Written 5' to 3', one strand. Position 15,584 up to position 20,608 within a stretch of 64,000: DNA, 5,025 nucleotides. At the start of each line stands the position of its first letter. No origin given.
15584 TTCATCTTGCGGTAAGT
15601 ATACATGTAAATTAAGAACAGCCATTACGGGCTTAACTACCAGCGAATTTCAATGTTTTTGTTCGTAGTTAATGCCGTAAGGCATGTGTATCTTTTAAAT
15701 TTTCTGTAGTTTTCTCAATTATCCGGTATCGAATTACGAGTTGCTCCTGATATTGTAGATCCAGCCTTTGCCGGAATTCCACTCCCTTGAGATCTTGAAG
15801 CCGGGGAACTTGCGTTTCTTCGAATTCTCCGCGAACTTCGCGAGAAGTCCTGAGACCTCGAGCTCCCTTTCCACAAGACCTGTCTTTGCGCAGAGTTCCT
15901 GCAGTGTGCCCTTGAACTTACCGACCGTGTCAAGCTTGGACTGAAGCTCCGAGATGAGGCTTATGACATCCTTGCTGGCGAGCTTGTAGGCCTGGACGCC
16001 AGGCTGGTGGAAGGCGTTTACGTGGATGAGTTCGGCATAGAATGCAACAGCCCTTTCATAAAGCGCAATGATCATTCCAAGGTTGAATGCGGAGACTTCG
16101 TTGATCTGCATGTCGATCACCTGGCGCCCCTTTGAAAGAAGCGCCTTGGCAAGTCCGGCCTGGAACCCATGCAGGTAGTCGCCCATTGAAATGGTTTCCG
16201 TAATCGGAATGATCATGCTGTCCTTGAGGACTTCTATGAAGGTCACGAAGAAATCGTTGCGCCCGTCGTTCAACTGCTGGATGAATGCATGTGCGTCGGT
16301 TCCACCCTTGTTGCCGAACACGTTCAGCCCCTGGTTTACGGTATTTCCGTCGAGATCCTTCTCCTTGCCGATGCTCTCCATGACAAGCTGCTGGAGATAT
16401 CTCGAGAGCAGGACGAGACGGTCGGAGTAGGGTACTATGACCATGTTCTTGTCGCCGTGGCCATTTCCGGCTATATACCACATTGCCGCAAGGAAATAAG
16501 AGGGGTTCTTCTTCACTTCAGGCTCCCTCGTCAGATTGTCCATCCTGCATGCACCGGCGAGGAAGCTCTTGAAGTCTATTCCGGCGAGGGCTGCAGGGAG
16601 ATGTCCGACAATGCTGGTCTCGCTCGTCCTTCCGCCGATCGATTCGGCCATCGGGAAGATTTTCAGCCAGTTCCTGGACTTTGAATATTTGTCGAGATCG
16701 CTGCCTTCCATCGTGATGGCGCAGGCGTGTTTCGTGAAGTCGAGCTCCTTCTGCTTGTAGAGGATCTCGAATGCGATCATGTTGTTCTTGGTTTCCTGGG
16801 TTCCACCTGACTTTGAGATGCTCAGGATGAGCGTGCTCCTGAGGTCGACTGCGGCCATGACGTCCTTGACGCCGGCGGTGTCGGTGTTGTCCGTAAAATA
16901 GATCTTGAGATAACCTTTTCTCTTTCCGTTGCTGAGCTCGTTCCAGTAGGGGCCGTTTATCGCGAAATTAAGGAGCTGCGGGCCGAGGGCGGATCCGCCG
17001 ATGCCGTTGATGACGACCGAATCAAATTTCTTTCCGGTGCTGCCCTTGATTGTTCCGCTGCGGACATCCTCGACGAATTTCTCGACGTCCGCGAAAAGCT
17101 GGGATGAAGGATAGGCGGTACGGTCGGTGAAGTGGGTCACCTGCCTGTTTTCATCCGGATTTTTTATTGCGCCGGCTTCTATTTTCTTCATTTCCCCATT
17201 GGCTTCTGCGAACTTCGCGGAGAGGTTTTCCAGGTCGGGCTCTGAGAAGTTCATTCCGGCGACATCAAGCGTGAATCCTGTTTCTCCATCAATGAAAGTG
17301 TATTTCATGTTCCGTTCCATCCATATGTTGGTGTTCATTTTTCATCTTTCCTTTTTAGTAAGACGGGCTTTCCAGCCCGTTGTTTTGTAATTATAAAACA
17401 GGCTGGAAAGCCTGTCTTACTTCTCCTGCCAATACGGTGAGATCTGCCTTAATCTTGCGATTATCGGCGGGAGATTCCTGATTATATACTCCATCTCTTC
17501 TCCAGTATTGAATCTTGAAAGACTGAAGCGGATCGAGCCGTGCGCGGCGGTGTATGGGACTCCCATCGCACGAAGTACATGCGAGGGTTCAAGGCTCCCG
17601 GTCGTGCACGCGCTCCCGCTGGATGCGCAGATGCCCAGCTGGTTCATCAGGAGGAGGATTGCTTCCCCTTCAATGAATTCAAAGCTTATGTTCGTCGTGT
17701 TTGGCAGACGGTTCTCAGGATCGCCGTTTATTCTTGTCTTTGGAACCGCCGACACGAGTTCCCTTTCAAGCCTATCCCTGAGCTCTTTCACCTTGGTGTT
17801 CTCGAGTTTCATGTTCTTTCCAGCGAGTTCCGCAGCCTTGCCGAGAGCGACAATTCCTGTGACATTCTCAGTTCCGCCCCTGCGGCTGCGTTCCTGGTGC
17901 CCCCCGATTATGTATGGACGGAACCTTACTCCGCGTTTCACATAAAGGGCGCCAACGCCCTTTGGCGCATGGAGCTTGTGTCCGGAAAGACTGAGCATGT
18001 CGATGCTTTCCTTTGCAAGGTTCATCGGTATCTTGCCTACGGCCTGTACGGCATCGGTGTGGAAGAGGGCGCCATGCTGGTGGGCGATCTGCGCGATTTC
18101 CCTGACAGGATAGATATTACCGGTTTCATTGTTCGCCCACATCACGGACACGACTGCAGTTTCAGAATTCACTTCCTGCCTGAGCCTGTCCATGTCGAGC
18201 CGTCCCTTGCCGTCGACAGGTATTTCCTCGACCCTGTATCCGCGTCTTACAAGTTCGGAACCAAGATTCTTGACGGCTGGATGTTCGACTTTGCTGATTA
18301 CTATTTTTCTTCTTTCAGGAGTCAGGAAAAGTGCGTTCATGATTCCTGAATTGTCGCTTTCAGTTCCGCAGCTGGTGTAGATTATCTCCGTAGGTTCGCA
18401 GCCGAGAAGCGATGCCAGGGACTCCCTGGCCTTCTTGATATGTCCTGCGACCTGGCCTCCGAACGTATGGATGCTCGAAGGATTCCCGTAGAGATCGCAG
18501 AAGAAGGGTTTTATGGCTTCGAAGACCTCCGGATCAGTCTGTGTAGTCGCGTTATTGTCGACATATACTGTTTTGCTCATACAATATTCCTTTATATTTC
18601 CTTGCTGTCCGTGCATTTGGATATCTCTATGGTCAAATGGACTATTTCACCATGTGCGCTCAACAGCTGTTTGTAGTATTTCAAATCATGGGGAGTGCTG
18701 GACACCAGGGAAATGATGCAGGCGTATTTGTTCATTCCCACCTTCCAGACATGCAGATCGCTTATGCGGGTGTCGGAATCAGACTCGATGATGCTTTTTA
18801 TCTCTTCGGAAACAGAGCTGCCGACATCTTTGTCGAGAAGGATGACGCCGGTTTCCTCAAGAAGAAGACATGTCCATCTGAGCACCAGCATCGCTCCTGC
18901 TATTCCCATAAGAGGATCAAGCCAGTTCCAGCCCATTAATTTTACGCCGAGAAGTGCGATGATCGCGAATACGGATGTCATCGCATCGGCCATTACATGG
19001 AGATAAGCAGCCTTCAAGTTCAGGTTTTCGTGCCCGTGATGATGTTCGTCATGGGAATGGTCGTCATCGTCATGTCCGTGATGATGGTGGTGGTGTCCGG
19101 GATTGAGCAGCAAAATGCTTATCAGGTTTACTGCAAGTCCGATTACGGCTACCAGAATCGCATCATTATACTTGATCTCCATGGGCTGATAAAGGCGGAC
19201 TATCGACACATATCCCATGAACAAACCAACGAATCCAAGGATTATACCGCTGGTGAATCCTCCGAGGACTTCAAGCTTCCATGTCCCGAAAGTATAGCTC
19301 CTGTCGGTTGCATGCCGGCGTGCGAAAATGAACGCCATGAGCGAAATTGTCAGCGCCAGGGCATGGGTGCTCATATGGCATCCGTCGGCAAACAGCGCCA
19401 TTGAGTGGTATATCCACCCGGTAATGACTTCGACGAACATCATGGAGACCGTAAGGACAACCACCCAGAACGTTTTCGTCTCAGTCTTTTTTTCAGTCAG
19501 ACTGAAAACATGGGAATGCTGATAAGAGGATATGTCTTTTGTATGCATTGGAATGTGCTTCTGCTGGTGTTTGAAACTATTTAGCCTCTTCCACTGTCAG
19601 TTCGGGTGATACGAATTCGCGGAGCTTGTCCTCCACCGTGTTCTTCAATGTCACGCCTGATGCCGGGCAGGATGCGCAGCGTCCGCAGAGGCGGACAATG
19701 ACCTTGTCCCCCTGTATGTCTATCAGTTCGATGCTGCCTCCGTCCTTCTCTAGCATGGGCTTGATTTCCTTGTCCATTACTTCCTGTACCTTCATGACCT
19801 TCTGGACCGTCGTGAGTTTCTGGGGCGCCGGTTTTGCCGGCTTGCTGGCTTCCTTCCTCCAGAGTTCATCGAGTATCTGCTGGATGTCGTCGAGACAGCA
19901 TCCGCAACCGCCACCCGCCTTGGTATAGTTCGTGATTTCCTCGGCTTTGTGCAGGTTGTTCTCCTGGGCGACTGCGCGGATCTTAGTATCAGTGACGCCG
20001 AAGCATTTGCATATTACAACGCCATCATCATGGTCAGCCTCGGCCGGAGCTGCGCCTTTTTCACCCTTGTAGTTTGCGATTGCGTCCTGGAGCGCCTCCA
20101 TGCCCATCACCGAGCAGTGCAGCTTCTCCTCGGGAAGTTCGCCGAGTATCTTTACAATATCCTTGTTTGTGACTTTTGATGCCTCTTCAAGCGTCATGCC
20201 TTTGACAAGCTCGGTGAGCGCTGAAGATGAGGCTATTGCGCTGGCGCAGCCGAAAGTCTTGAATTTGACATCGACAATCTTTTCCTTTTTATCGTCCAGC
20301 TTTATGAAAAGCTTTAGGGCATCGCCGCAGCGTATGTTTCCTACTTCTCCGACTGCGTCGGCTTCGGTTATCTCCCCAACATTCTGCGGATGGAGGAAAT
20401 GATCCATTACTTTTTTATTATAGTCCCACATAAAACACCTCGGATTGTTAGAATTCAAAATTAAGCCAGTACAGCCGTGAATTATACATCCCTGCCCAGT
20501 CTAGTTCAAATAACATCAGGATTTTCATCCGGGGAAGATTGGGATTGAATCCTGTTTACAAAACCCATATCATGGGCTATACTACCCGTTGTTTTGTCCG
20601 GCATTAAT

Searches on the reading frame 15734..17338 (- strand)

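Call 66: search_protein_families(library=pfam, proteins=[window:15734-17338:-], max_evalue=0.0001)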
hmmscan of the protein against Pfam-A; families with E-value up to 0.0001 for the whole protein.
window:15734-17338:- (534 aa): 1 family
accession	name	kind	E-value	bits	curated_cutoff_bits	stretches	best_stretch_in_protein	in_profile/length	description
PF00342.24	PGI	-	6.8e-48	163.9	22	1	79-375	70-360/486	Phosphoglucose isomerase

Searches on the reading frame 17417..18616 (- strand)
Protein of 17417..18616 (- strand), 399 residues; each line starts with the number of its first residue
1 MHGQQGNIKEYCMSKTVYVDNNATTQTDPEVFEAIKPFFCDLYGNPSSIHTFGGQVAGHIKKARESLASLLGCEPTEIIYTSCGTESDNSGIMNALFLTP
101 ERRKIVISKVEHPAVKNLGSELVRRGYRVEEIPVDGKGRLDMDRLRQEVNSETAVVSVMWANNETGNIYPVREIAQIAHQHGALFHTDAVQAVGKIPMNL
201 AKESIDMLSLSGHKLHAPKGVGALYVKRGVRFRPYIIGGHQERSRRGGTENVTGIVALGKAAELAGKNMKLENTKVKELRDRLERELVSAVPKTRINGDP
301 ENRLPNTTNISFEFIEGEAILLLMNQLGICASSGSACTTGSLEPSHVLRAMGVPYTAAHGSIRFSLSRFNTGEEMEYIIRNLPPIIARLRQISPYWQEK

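Call 66: search_protein_families(library=pfam, proteins=[window:17417-18616:-], max_evalue=0.0001)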
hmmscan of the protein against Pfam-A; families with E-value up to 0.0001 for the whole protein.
window:17417-18616:- (399 aa): 3 families
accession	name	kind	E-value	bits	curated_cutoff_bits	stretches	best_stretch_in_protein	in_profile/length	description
PF00266.25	Aminotran_5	-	1.2e-83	281.6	21.5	1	17-377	1-370/371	Aminotransferase class-V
PF01212.27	Beta_elim_lyase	-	1.6e-08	34.7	27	1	62-267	36-253/288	Beta-eliminating lyase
PF00155.27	Aminotran_1_2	-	3.2e-06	27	19.7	1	58-190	41-187/361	Aminotransferase class I and II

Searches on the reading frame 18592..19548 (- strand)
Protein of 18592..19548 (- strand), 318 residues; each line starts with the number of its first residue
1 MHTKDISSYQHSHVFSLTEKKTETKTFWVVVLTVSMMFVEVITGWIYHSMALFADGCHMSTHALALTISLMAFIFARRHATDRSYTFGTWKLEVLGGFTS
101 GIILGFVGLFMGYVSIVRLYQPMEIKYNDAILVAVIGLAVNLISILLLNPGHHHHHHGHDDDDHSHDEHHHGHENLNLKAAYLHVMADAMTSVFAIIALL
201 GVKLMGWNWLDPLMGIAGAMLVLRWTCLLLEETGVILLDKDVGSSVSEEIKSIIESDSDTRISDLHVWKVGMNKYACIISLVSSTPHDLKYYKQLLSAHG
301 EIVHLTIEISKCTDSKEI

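Call 66: search_protein_families(library=pfam, proteins=[window:18592-19548:-], max_evalue=0.0001)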
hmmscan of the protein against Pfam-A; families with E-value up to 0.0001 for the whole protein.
window:18592-19548:- (318 aa): 1 family
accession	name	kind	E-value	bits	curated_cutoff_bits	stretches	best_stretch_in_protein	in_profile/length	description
PF01545.26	Cation_efflux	-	6e-35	121.3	26.6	1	29-238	4-198/198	Cation efflux family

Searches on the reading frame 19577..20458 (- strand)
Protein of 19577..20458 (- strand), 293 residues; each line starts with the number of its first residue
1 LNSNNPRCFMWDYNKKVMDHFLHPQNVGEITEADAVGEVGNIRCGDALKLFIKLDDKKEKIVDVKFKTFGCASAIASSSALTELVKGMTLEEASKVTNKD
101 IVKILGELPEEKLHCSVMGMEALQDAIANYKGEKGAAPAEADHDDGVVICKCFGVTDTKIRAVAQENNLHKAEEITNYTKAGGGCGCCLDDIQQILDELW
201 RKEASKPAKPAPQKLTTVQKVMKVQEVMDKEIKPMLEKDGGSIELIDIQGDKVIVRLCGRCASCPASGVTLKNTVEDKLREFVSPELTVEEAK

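Call 66: search_protein_families(library=pfam, proteins=[window:19577-20458:-], max_evalue=0.0001)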
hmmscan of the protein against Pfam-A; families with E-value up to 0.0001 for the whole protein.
window:19577-20458:- (293 aa): 3 families
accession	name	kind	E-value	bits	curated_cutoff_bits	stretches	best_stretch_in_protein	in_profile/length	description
PF01592.21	NifU_N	-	1.8e-51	174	22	1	13-134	2-124/127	NifU-like N terminal domain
PF01106.22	NifU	-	2.7e-22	79.1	27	1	224-290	1-67/67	NifU-like domain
PF04324.20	Fer2_BFD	-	8.7e-17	61.7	26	1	148-198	1-50/50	BFD-like [2Fe-2S] binding domain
